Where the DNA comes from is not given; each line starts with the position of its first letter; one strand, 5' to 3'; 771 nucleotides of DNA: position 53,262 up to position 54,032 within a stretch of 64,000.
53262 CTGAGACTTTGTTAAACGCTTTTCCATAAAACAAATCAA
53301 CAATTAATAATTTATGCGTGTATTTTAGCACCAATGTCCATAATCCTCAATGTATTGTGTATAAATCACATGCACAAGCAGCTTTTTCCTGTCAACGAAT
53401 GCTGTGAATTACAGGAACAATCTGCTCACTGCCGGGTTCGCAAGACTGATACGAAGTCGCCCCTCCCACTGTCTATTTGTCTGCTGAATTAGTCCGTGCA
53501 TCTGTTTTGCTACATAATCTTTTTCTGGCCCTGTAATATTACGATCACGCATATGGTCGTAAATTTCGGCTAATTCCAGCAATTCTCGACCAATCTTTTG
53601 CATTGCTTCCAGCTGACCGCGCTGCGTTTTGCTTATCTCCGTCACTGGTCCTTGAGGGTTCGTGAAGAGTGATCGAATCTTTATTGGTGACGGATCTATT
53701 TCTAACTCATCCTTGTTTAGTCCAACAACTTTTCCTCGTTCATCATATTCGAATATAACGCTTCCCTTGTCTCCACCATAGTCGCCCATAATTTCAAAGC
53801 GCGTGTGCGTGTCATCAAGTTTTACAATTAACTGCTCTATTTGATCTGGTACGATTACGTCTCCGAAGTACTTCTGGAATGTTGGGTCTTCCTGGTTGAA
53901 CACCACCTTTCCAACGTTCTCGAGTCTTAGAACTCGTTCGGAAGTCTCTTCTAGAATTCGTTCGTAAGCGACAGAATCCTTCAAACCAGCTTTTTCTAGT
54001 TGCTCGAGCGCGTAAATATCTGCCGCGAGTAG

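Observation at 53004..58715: Candidate novel three-gene unit: 1552-aa giant coiled-coil/Gly-zipper protein plus two paralogous small acidic proteins, downstream of HU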

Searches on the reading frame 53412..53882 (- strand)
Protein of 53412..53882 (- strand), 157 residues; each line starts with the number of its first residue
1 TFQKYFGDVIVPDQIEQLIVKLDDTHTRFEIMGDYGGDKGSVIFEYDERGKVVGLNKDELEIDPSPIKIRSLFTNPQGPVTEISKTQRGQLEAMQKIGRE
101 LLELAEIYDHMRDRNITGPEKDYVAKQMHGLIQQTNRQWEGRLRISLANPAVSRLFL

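Call 91: predict_structure(alignment_id=A7)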
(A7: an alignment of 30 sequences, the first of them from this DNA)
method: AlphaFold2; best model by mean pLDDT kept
length: 157 residues; sequences in the alignment: 30
mean_pLDDT: 84.0   pTM: 0.77
mean pLDDT of the five models: 84.0, 84.1, 83.4, 81.9, 79.8
residues with pLDDT >= 90: 82; 70-90: 49; 50-70: 20; < 50: 6
segments of 3 or more residues with pLDDT < 50: none
pLDDT, mean of each block of 10 residues (from residue 1): 55 57 80 62 92 93 89 91 87 94 92 90 95 96 92 80
secondary structure, 60 per line:
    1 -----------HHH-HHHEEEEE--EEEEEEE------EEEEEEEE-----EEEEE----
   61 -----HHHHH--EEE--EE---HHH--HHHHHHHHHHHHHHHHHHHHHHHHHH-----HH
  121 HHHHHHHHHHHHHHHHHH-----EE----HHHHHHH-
elements in order: E19-23 E26-32 E39-46 E52-56 H66-70 E73-75 H88-113 H119-138 H150-156
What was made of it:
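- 53412..55187 (-): Giant aa 961-1552: C-terminal arm made of repeats of an alpha/beta module (beta-sheet '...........' plus a helical hairpin '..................'). HMM detects copies at aa 993-1061, 1339-1384 and 1396-1552. A fourth at about aa 1185-1250 is seen by eye. AF2 model of aa 1396-1552 has pLDDT 84 and pTM 0.77 (call 91).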

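Call 93: fold_search(model_id=the predicted structure, library=pdb)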
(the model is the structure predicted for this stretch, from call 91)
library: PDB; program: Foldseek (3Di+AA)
matches with E <= 10: 462; with E <= 0.001: 0
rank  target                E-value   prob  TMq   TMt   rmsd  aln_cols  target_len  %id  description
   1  1w1w_B                2.3e-01  0.09  0.17  0.09  17.9       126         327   13  Sc Smc1hd:Scc1-C complex, ATPgS (released 2004-09-30)
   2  7jrk_A                2.8e-01  0.47  0.20  0.33  11.9        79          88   19  The Structure of BamE from Pseudomonas aeruginosa (released 2021-10-13)
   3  8rmc_D                4.1e-01  0.30  0.24  0.29  15.1        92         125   18  Structure of the FDX2-bound core ISC complex (proximal conformation) (released 2024-12-18)
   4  5z68_B                4.1e-01  0.16  0.29  0.14  17.8       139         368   11  Structure of the recombination mediator protein RecF-ATP in RecFOR pathway (released 2018-04-18)
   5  5wkp_D                4.6e-01  0.15  0.23  0.29  14.7       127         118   16  Crystal Structure of the Human mitochondrial Cysteine Desulfurase in complex with ISD11 and Iron-Sulfur Cluster Scaffo (released 2017-11-15)
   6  6sk0_A                4.9e-01  0.08  0.20  0.13  22.4       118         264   14  The VgrG spike from the Type 6 secretion system (released 2020-04-29)
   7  9r84_A                5.2e-01  0.35  0.20  0.23   6.3        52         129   15  The C103F Mutant of Apo-C-Terminal Domain Homolog of the Orange Carotenoid Protein (CTDH) from Anabaena (released 2025-08-06)
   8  7b04_D                5.2e-01  0.28  0.17  0.07   8.2        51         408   22  Structure of Nitrite oxidoreductase (Nxr) from the anammox bacterium Kuenenia stuttgartiensis. (released 2021-07-14)
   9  8pk8_D                7.6e-01  0.41  0.19  0.24   8.2        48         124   19  Structure of the human mitochondrial iron-sulfur cluster biosynthesis complex during persulfide transfer (persulfide o (released 2024-05-01)
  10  5wkp_H                8.0e-01  0.44  0.19  0.23   6.8        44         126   20  Crystal Structure of the Human mitochondrial Cysteine Desulfurase in complex with ISD11 and Iron-Sulfur Cluster Scaffo (released 2017-11-15)
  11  9r84_B                8.5e-01  0.20  0.18  0.22   6.4        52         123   15  The C103F Mutant of Apo-C-Terminal Domain Homolog of the Orange Carotenoid Protein (CTDH) from Anabaena (released 2025-08-06)
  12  6s5l_A                8.5e-01  0.20  0.19  0.23   5.8        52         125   17  Anabaena Apo-C-Terminal Domain Homolog Of The Orange Carotenoid Protein In Native Conditions (released 2020-05-13)
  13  3a98_C                8.5e-01  0.11  0.28  0.29  16.1       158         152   11  Crystal structure of the complex of the interacting regions of DOCK2 and ELMO1 (released 2010-10-27)
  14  8qx7_B                9.1e-01  0.20  0.18  0.21   6.9        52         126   15  Apo-C-Terminal Domain Homolog of the Orange Carotenoid Protein from Anabaena at a resolution of 1.95 Angstroms (released 2024-04-03)
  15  9f91_I                9.1e-01  0.14  0.19  0.37  11.7        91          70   10  Crystal structure of a designed Respiratory Syncytial Virus immunogen in complex with RSV90 fab (released 2025-05-21)
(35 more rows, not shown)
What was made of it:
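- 53412..55187 (-): Best Foldseek PDB E-value is 0.23 (call 93).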
